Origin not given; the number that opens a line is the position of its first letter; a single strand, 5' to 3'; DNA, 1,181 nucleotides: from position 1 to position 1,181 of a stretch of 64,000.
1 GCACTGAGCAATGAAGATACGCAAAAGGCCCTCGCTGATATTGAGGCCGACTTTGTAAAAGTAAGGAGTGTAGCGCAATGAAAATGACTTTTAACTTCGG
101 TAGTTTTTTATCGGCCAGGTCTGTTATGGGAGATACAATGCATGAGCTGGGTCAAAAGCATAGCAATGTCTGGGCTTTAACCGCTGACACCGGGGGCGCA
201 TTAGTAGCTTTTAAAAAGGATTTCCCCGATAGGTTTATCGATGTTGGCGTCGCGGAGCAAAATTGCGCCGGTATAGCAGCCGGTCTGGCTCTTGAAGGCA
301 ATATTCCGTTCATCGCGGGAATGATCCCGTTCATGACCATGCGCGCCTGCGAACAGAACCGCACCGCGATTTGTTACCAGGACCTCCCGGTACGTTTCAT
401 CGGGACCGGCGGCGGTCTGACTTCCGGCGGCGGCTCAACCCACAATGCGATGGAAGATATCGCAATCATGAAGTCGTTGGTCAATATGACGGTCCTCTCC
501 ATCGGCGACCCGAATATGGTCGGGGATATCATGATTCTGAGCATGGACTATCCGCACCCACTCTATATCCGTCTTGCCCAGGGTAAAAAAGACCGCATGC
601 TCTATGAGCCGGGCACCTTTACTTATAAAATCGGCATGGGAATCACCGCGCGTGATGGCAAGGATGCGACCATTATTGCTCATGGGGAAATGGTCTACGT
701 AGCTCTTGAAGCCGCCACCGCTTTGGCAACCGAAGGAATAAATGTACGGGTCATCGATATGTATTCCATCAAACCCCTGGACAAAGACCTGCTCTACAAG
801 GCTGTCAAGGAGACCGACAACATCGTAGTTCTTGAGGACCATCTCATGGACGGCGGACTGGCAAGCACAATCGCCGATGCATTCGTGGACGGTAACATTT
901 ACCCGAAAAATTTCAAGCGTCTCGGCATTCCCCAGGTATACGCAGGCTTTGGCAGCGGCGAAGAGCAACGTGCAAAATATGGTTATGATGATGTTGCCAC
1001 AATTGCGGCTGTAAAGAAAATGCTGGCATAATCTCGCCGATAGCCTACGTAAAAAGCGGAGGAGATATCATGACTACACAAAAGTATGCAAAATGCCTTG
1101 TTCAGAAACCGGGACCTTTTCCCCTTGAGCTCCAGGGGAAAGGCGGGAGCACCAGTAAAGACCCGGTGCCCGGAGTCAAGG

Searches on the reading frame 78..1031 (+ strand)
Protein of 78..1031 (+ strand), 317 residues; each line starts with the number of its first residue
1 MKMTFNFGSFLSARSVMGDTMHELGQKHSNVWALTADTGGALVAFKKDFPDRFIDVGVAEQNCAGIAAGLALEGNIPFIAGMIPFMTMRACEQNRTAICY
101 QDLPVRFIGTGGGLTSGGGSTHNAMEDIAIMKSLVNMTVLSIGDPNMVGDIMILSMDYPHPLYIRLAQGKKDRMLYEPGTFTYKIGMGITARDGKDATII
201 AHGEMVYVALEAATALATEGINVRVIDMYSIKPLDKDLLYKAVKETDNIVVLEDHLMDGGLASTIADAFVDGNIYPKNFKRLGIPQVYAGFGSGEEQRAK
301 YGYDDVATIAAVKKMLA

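Call 25: search_protein_families(library=pfam, proteins=[window:78-1031:+], max_evalue=0.000001)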
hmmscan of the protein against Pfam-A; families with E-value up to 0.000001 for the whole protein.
window:78-1031:+ (317 aa): 2 families
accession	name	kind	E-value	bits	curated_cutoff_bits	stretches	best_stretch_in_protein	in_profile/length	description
PF02780.25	Transketolase_C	-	1.7e-28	99.4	25.9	1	190-304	5-120/124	Transketolase, C-terminal domain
PF02779.29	Transket_pyr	-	2.4e-24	86.4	27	1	12-167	4-168/174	Transketolase, pyrimidine binding domain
